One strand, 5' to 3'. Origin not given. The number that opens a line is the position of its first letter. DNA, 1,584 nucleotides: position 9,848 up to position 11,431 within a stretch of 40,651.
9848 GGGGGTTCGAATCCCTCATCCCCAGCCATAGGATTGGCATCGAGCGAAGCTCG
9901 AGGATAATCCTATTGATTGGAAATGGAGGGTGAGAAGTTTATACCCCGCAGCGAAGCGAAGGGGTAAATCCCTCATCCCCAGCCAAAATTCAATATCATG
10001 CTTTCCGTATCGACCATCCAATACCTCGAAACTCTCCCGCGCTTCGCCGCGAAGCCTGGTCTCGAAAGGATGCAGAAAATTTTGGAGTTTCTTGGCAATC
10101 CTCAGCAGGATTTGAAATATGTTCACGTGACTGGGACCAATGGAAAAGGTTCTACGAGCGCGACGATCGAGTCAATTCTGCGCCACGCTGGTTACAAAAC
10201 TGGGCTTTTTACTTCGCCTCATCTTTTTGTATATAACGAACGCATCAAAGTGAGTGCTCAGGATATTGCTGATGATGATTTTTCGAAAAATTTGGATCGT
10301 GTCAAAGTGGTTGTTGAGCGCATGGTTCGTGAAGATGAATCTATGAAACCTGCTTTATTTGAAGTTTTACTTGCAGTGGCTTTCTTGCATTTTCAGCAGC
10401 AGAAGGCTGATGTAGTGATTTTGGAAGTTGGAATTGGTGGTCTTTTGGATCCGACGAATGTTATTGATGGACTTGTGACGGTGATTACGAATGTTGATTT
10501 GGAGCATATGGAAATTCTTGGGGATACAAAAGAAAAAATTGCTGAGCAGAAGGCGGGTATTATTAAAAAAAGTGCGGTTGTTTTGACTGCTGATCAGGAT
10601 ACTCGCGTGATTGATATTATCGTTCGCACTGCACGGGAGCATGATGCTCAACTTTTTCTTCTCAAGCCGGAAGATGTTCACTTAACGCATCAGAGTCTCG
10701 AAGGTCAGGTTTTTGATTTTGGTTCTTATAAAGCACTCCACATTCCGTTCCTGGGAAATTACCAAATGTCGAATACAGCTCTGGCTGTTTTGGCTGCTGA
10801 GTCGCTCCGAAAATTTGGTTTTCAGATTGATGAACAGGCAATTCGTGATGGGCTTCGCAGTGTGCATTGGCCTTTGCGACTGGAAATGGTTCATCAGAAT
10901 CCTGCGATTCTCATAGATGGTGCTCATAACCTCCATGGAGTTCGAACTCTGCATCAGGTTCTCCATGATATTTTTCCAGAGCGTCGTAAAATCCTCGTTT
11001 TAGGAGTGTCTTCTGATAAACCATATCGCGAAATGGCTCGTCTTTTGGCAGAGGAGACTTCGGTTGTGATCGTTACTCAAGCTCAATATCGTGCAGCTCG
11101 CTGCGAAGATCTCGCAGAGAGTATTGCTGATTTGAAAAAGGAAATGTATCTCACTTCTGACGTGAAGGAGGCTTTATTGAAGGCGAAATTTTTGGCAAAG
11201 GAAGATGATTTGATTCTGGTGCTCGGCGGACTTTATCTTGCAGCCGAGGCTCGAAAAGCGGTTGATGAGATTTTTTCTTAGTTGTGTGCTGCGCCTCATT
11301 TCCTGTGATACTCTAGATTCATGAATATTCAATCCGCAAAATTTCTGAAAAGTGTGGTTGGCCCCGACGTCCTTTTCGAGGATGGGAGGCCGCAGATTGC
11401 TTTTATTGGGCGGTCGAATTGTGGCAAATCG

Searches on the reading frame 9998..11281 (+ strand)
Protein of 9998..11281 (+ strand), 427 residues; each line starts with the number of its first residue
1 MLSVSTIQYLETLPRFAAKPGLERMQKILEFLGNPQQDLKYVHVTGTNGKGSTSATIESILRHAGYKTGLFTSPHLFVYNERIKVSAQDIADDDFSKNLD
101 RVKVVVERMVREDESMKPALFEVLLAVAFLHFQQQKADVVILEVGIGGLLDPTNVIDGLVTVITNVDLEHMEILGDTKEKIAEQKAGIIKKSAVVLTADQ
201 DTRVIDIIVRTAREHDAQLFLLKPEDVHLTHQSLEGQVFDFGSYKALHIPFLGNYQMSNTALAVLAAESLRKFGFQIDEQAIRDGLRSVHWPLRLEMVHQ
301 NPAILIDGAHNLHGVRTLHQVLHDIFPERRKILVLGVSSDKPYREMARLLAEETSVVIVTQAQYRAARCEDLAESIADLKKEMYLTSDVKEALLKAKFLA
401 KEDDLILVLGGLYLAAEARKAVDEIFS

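Call 7: search_protein_families(library=pfam, proteins=[window:9998-11281:+], max_evalue=0.001)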
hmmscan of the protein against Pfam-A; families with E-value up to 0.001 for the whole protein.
window:9998-11281:+ (427 aa): 2 families
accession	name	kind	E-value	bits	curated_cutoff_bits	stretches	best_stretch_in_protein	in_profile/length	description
PF02875.26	Mur_ligase_C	-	6.3e-19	69.5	28.4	1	294-410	2-125/127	Mur ligase, glutamate ligase domain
PF08245.18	Mur_ligase_M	-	3.1e-15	57.1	24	1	44-267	1-200/200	Mur ligase middle domain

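Call 18: find_encoding_contigs(protein=window:9998-11281:+, flank=10000, max_places=6)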
Protein window:9998-11281:+ (427 aa): 3 contigs read that carry it; 2 places shown.
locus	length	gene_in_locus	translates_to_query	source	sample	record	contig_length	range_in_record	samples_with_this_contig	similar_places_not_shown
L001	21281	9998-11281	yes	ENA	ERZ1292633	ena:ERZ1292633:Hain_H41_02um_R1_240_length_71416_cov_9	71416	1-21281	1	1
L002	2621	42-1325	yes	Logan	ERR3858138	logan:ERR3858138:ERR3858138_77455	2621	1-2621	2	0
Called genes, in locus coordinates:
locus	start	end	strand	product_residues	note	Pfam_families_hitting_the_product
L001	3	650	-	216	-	?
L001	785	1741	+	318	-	PF04326:SLFN_AlbA_2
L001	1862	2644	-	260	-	PF13619:KTSC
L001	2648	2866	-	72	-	-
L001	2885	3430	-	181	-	-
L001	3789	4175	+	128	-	PF03592:Terminase_2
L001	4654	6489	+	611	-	PF00239:Resolvase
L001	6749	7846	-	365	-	PF01555:N6_N4_Mtase (weak), PF01170:UPF0020 (weak), PF13847:Methyltransf_31 (weak)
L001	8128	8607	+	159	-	PF00436:SSB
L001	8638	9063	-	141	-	-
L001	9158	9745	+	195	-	PF00625:Guanylate_kin, PF13238:AAA_18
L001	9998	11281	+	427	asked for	PF08245:Mur_ligase_M, PF02875:Mur_ligase_C, PF27239:FOL3_C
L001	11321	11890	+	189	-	PF02421:FeoB_N, PF03193:RsgA_GTPase (faint), PF00350:Dynamin_N (faint), PF01926:MMR_HSR1, PF00009:GTP_EFTU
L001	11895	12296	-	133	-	PF00472:RF-1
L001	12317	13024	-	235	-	PF07786:HGSNAT_cat, PF01757:Acyl_transf_3 (faint)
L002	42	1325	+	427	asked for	PF08245:Mur_ligase_M, PF02875:Mur_ligase_C, PF27239:FOL3_C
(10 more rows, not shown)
